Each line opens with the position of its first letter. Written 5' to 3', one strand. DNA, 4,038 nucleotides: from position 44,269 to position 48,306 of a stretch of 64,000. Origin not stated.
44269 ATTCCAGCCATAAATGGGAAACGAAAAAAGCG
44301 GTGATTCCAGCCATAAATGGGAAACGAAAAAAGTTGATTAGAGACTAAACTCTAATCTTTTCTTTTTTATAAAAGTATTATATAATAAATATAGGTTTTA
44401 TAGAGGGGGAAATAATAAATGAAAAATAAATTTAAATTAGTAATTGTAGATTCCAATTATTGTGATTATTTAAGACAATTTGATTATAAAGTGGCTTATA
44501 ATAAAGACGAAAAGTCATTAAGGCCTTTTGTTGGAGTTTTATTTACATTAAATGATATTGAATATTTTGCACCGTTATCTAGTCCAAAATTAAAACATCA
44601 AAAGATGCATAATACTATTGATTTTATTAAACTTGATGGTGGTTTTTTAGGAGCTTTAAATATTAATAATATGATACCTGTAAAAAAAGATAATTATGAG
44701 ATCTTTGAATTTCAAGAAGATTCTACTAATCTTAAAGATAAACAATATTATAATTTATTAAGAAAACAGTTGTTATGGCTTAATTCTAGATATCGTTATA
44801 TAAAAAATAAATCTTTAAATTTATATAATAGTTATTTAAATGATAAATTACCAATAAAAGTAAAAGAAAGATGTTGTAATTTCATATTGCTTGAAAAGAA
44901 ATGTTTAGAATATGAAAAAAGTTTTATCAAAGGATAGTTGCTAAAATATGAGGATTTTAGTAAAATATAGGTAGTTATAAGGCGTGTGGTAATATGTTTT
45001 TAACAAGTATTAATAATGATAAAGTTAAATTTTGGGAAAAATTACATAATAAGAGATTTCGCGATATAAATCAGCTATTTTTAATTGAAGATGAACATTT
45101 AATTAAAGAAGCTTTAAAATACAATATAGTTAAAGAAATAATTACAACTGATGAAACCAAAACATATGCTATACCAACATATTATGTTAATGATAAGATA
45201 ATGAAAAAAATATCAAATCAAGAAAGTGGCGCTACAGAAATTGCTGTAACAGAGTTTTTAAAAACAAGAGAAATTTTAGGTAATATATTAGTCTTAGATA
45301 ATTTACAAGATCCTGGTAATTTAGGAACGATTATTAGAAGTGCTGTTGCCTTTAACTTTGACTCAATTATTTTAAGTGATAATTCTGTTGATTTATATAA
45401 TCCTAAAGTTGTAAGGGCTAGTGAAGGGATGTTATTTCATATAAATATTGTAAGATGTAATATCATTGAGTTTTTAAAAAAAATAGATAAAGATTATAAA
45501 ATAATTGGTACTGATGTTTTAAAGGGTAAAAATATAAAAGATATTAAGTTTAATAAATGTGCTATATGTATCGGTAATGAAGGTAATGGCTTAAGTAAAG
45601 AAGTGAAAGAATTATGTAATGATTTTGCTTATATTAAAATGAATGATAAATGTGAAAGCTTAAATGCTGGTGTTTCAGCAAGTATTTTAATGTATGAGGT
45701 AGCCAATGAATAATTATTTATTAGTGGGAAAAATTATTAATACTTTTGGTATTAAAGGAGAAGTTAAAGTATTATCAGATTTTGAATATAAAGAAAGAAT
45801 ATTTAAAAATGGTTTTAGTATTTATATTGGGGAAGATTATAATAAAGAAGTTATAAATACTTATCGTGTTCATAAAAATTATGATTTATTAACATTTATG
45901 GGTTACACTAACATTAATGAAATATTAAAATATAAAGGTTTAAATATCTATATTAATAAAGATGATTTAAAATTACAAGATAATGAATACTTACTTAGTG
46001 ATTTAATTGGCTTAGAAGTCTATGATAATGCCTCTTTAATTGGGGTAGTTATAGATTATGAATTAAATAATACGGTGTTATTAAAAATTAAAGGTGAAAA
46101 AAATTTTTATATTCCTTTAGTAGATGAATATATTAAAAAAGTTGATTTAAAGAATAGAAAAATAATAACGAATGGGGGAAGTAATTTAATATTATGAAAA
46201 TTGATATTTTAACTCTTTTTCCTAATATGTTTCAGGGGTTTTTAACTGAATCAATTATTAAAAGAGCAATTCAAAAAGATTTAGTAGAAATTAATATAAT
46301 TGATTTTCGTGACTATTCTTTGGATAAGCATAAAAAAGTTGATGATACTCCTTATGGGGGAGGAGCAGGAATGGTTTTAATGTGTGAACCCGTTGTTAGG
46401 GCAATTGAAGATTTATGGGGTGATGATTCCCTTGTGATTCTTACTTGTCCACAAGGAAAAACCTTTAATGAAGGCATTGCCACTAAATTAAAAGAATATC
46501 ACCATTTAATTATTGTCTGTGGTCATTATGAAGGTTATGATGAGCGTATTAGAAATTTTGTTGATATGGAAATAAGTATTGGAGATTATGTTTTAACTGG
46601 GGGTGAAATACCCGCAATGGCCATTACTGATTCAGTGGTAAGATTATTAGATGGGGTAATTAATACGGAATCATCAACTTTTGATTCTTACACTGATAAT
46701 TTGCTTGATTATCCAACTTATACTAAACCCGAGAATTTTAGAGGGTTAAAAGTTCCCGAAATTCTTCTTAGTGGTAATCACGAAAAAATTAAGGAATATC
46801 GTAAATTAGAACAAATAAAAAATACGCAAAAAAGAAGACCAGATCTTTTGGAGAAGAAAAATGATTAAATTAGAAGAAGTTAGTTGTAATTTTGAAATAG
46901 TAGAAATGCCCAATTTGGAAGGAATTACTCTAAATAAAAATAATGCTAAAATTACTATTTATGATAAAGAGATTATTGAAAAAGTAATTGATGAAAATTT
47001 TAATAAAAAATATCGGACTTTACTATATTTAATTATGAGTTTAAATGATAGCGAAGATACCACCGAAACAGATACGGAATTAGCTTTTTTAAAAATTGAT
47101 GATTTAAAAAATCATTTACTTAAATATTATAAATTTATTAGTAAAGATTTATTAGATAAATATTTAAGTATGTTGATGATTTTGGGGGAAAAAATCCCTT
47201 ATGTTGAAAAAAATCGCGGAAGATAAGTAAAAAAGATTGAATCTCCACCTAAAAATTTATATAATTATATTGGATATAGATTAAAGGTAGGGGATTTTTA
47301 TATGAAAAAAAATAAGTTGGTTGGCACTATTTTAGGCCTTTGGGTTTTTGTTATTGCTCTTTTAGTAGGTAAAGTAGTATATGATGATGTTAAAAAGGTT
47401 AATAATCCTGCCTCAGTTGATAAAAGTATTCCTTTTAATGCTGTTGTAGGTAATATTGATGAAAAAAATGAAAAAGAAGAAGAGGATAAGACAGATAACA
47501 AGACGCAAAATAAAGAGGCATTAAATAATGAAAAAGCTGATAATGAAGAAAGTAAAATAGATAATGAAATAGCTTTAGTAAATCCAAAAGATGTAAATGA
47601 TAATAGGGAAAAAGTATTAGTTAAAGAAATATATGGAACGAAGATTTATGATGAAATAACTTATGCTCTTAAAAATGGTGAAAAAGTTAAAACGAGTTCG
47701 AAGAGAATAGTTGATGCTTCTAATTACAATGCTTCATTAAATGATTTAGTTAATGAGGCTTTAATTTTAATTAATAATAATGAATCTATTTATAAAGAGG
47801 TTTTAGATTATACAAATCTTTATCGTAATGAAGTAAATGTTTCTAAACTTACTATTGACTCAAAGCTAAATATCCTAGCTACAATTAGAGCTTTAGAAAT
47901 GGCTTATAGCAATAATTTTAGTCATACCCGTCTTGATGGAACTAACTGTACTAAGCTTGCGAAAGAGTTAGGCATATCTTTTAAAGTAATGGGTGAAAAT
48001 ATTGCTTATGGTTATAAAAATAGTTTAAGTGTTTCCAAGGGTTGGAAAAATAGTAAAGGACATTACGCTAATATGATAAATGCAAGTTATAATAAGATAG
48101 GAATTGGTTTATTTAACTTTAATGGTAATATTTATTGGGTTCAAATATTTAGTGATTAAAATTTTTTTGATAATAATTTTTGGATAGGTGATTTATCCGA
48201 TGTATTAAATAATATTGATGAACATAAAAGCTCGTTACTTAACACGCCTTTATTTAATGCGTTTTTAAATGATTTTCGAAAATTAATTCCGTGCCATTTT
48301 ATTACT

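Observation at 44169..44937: Complete type III toxin-antitoxin / abortive-infection module (tandem RNA repeats, terminator, ToxN/AbiQ-like toxin)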

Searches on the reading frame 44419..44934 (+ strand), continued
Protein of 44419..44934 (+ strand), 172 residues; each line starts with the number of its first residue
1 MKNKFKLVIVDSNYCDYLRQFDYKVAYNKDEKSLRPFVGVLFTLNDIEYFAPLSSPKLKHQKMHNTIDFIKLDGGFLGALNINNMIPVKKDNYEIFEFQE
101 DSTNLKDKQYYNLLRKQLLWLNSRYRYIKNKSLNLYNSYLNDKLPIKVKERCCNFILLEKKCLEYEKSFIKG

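Call 55: fold_search(model_id=the predicted structure, library=pdb)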
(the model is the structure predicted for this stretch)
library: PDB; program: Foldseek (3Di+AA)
matches with E <= 10: 184; with E <= 0.001: 4
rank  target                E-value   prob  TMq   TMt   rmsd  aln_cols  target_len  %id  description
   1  4ato_A                5.1e-11  1.00  0.76  0.78   3.3       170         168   36  New insights into the mechanism of bacterial Type III toxin-antitoxin systems: selective toxin inhibition by a non-cod (released 2012-12-26)
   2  7d8o_A                5.7e-11  1.00  0.74  0.78   2.7       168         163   26  Crystal structure of E. coli ToxIN type III toxin-antitoxin complex (released 2022-01-05)
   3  2xd0_A                7.7e-11  1.00  0.75  0.80   2.9       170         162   26  A processed non-coding RNA regulates a bacterial antiviral system (released 2011-01-12)
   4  4glk                  3.3e-09  1.00  0.74  0.77   3.4       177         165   24  Structure and activity of AbiQ, a lactococcal anti-phage endoribonuclease belonging to the type-III toxin-antitoxin syst (released 2013-01-16)
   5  4rmo_A                1.8e-03  1.00  0.47  0.51   9.7       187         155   14  Crystal Structure of the CptIN Type III Toxin-Antitoxin System from Eubacterium rectale (released 2015-09-30)
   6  4mzt_A                3.0e-02  0.84  0.29  0.41   9.9       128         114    7  MazF from S. aureus crystal form II, C2221, 2.3 A (released 2014-05-21)
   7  4mzp_E                8.3e-02  0.57  0.30  0.43  10.6       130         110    8  MazF from S. aureus crystal form III, C2221, 2.7 A (released 2014-05-21)
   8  9g7k_B                8.8e-02  0.54  0.30  0.39  10.8       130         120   11  Staphylococcus aureus MazF in complex with Nanobody 12 (released 2024-07-31)
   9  9g7k_A                1.1e-01  0.47  0.28  0.38  11.2       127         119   10  Staphylococcus aureus MazF in complex with Nanobody 12 (released 2024-07-31)
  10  6kys_A                2.3e-01  0.35  0.29  0.39  11.6       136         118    8  The structure of the M. tb toxin MazF-mt1 (released 2020-08-05)
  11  4mdx_A                2.3e-01  0.28  0.27  0.37  10.9       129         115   11  Crystal structure of Bacillus subtilis MazF in complex with RNA (released 2013-10-23)
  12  9g2a_B                3.5e-01  0.25  0.29  0.40  10.8       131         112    6  Staphylococcus aureus MazF in complex with nanobody 4 (released 2024-07-17)
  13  6kys_B                4.7e-01  0.38  0.34  0.45   7.2       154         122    8  The structure of the M. tb toxin MazF-mt1 (released 2020-08-05)
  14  7du5_B                4.7e-01  0.16  0.27  0.36  12.0       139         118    8  The structure of the M.tb MazF-mt1 toxin in complex with a fragment of cognate antitoxin (released 2022-01-12)
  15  6l29_A                5.0e-01  0.28  0.29  0.39  11.4       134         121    7  The structure of the MazF-mt1 mutant (released 2020-08-05)
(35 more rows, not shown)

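Call 64: find_related_loci(query=A1, collection=viral_contigs, flank=1500)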
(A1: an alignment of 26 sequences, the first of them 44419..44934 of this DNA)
Query A1 (172 aa) in viral_contigs; peptide patterns used: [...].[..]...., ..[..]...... (x = any residue, [..] = any of these).
388 stretches matched a pattern; 22 encode a relative of the query (tblastn E <= 1e-3); 22 distinct loci.
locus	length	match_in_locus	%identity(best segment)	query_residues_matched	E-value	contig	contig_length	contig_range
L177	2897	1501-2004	43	1-162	1e-41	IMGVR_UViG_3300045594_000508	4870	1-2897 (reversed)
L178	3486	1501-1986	46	1-168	7e-38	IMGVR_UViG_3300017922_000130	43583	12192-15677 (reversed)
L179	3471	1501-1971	42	10-167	2e-33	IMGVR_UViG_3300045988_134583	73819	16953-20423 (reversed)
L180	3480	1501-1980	43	5-165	4e-33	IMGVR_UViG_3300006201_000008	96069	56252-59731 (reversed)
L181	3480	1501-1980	43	5-165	4e-33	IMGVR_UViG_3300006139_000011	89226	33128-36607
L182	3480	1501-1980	43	5-165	4e-33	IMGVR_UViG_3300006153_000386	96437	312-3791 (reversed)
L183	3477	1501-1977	40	10-169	6e-33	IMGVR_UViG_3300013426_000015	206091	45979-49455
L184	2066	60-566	39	9-168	3e-29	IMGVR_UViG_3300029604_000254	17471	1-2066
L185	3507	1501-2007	38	9-168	2e-28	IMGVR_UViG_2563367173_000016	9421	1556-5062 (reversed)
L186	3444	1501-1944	43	4-159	6e-31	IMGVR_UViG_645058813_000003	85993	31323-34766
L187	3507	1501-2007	36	9-168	3e-28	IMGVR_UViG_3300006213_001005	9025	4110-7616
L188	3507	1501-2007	36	9-168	3e-28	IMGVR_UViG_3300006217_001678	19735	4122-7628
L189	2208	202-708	37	9-168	1e-27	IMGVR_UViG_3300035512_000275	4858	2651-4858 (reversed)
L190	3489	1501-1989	36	1-165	2e-27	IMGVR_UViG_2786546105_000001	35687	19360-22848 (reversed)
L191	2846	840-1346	37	9-168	2e-27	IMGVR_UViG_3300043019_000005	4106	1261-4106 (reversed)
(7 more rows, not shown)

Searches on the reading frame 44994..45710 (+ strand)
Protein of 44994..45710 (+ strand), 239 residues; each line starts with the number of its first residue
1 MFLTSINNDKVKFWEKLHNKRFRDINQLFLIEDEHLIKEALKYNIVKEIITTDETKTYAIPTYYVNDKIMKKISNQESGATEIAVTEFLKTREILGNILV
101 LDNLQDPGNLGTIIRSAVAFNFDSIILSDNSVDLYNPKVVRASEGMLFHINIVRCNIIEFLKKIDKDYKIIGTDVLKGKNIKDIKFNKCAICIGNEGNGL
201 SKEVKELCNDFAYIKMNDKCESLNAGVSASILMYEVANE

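Call 18: search_protein_families(library=pfam, proteins=[window:44994-45710:+], max_evalue=0.001)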
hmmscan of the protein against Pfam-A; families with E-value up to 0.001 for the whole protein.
window:44994-45710:+ (239 aa): 2 families
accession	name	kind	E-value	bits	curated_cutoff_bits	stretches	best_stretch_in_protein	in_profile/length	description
PF00588.24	SpoU_methylase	-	9.7e-39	133.1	29.7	1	98-234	3-142/142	SpoU rRNA Methylase family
PF22435.1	MRM3-like_sub_bind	-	5.6e-12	46.3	27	1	8-78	1-78/84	MRM3-like substrate binding domain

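Call 47: search_protein_families(library=padloc, proteins=[window:44994-45710:+], max_evalue=0.01)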
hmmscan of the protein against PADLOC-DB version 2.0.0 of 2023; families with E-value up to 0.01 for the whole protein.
window:44994-45710:+ (239 aa): 0 families

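Call 54: find_related_loci(query=window:44994-45710:+, collection=genome_contigs, flank=4000)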
Query window:44994-45710:+ (239 aa) in genome_contigs; peptide patterns used: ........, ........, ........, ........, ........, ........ (x = any residue, [..] = any of these).
599 stretches matched a pattern (row limit reached: there are more); 357 encode a relative of the query (tblastn E <= 1e-3); the best 80 are kept; 80 distinct loci.
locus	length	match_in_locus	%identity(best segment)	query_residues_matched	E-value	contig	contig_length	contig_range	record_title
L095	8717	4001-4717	75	1-239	2e-117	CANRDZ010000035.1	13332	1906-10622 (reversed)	MAG: uncultured Bacilli bacterium isolate Lapin-026__bin13 genome assembly, contig: Lapin-026__NODE_5709_length_13332_co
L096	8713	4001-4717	72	1-239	2e-109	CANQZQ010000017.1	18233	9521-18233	MAG: uncultured Bacilli bacterium isolate Lapin-017__bin6 genome assembly, contig: Lapin-017__NODE_1723_length_18233_cov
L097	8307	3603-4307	65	1-236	2e-96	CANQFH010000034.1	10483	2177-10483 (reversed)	MAG: uncultured Bacilli bacterium isolate Lapin-005__bin46 genome assembly, contig: Lapin-005__NODE_8777_length_10483_co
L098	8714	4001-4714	61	1-238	9e-93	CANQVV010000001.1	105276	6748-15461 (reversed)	MAG: uncultured Bacilli bacterium isolate Lapin-014__bin22 genome assembly, contig: Lapin-014__NODE_74_length_105276_cov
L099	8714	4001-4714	60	1-239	1e-92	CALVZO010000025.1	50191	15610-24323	MAG: uncultured Bacilli bacterium isolate E20__bin281 genome assembly, contig: E20__k127_2635317, whole genome shotgun s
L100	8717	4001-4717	65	1-239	6e-106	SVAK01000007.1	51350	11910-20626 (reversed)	MAG: Bacillota bacterium isolate SIG200 NODE_3810_length_51350_cov_2.790875, whole genome shotgun sequence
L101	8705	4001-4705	56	1-238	5e-79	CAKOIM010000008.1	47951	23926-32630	MAG: uncultured Bacilli bacterium isolate REFINED_METABAT215_TOP10_CONTIGS_1500_ASSEMBLY_K77_MERGED__Hadza_MoBio_hadza-A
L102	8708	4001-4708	55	1-239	7e-79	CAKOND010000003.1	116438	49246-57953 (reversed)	MAG: uncultured Bacilli bacterium isolate REFINED_METABAT215_TOP10_CONTIGS_1500_ASSEMBLY_K77_MERGED__Hadza_MoBio_hadza-E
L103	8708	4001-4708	56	1-239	5e-79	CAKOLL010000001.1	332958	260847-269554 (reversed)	MAG: uncultured Bacilli bacterium isolate REFINED_METABAT215_TOP10_CONTIGS_1500_ASSEMBLY_K77_MERGED__Hadza_PheChl_Fiber-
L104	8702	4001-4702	55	1-236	2e-77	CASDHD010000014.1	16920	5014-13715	MAG: uncultured Bacilli bacterium isolate single-wildmice_C1233.46_1675168266 genome assembly, contig: NODE_2957_length_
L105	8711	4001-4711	56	1-239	5e-77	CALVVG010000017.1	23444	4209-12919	MAG: uncultured Bacilli bacterium isolate BRZ_GA__bin85 genome assembly, contig: BRZ_GA__NODE_3173_length_23444_cov_31.5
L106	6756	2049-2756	53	1-239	3e-77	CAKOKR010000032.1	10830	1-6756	MAG: uncultured Bacilli bacterium isolate REFINED_METABAT215_TOP10_CONTIGS_1500_ASSEMBLY_K77_MERGED__Hadza_MoBio_hadza-A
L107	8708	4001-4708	54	1-239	1e-75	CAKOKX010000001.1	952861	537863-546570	MAG: uncultured Bacilli bacterium isolate REFINED_METABAT215_TOP10_CONTIGS_1500_ASSEMBLY_K77_MERGED__Hadza_MoBio_hadza-I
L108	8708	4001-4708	52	1-239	9e-76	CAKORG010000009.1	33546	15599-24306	MAG: uncultured Bacilli bacterium isolate REFINED_METABAT215_TOP10_CONTIGS_1500_ASSEMBLY_K77_MERGED__Hadza_MoBio_hadza-E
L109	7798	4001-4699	55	1-235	9e-76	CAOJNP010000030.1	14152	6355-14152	MAG TPA_asm: uncultured Erysipelotrichaceae bacterium isolate SRR17684643_bin.22_metawrap_v1.3_MAG genome assembly, cont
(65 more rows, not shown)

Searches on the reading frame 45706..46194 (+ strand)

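Call 18: search_protein_families(library=pfam, proteins=[window:45706-46194:+], max_evalue=0.001)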
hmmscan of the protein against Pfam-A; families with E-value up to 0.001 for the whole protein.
window:45706-46194:+ (163 aa): 3 families
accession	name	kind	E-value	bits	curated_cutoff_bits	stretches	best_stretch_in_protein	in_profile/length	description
PF01782.24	RimM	-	2.1e-16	60.4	23.5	1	7-87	2-84/84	RimM N-terminal domain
PF24986.1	PRC_RimM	-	2.2e-08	34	27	1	98-154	2-62/69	RimM PRC barrel domain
PF05239.21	PRC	-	5.2e-06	26.8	21.2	1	93-157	2-73/78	PRC-barrel domain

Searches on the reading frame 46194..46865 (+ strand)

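Call 18: search_protein_families(library=pfam, proteins=[window:46194-46865:+], max_evalue=0.001)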
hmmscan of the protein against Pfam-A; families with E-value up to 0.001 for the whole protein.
window:46194-46865:+ (224 aa): 1 family
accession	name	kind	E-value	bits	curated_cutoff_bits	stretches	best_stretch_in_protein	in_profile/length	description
PF01746.26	tRNA_m1G_MT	-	4.5e-64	216.2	27.3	1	23-216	2-195/195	tRNA (Guanine-1)-methyltransferase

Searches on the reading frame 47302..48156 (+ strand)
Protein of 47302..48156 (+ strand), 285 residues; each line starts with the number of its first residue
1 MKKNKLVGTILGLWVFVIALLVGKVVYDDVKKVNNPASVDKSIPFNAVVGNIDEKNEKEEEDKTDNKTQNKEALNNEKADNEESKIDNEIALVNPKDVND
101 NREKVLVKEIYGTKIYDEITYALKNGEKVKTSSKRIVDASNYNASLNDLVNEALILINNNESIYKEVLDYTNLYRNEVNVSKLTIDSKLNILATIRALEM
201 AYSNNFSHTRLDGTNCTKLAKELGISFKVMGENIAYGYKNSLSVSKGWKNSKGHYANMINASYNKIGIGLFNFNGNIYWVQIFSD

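Call 18: search_protein_families(library=pfam, proteins=[window:47302-48156:+], max_evalue=0.001)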
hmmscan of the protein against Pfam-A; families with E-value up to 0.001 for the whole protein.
window:47302-48156:+ (285 aa): 1 family
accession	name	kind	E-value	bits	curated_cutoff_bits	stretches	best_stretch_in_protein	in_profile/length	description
PF00188.32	CAP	-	4.9e-19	69.7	21.1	1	168-283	1-117/117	Cysteine-rich secretory protein family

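Call 47: search_protein_families(library=padloc, proteins=[window:47302-48156:+], max_evalue=0.01)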
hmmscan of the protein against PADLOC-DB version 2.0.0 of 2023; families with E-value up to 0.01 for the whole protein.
window:47302-48156:+ (285 aa): 0 families
